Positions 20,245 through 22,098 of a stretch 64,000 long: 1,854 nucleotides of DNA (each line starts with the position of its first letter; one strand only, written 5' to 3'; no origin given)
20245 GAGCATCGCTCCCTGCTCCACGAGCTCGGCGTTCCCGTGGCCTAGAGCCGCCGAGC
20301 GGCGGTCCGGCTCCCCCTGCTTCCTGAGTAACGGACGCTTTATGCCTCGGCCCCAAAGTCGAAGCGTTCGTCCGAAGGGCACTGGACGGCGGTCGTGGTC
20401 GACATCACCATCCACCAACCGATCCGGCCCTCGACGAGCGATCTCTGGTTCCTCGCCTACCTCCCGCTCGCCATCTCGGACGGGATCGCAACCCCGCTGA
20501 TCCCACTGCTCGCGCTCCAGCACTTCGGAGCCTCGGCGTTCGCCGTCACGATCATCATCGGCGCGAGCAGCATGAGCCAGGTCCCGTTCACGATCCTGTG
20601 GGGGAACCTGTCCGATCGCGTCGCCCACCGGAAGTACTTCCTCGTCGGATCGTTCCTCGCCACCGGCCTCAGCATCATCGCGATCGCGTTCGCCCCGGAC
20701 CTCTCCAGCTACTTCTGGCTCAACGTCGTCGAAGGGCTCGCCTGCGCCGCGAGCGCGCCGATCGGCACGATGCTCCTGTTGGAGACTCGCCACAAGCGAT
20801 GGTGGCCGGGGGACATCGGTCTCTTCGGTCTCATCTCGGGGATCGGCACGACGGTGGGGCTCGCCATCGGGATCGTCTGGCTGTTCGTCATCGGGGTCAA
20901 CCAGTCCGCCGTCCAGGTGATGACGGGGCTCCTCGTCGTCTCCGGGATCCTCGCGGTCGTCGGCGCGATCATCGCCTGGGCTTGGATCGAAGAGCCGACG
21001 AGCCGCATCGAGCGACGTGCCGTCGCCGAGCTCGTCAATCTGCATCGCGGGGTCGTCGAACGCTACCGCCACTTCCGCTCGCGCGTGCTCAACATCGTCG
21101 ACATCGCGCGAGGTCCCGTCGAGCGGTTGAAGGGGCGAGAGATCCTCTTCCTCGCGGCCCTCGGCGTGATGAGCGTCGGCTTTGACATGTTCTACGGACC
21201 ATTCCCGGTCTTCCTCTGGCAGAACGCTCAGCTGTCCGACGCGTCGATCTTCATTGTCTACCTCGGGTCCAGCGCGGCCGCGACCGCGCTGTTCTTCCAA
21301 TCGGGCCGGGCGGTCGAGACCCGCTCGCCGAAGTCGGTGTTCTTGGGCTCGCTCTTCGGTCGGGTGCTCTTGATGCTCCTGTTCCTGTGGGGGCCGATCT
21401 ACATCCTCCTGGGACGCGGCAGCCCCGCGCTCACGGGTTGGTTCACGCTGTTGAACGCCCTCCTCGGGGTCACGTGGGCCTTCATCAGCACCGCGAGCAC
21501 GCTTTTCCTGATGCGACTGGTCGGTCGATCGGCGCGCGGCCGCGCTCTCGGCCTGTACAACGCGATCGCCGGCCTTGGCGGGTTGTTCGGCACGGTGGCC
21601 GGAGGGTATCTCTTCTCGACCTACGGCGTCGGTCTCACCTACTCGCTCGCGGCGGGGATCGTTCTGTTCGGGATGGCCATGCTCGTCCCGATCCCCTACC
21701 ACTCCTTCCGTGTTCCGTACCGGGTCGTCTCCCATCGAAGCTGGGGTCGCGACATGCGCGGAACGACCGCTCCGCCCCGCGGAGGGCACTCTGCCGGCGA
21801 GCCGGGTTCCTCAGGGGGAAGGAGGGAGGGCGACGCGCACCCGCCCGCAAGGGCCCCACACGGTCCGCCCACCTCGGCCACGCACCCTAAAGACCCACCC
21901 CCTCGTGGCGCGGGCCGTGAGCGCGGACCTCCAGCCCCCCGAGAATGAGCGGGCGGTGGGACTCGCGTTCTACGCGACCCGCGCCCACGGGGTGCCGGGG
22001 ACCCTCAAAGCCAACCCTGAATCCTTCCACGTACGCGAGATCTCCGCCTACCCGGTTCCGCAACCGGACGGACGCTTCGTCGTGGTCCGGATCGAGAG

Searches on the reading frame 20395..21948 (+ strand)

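Call 79: search_protein_families(library=pfam, max_evalue=0.00001, proteins=[window:20395-21948:+])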
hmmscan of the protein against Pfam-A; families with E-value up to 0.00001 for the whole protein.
window:20395-21948:+ (517 aa): 2 families
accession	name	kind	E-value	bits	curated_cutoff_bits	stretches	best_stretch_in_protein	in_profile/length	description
PF07690.21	MFS_1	-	5.7e-29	101.5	33.4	2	19-334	2-289/347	Major Facilitator Superfamily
PF12832.13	MFS_1_like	-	1.3e-06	28.1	25.2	1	41-416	26-371/373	MFS_1 like family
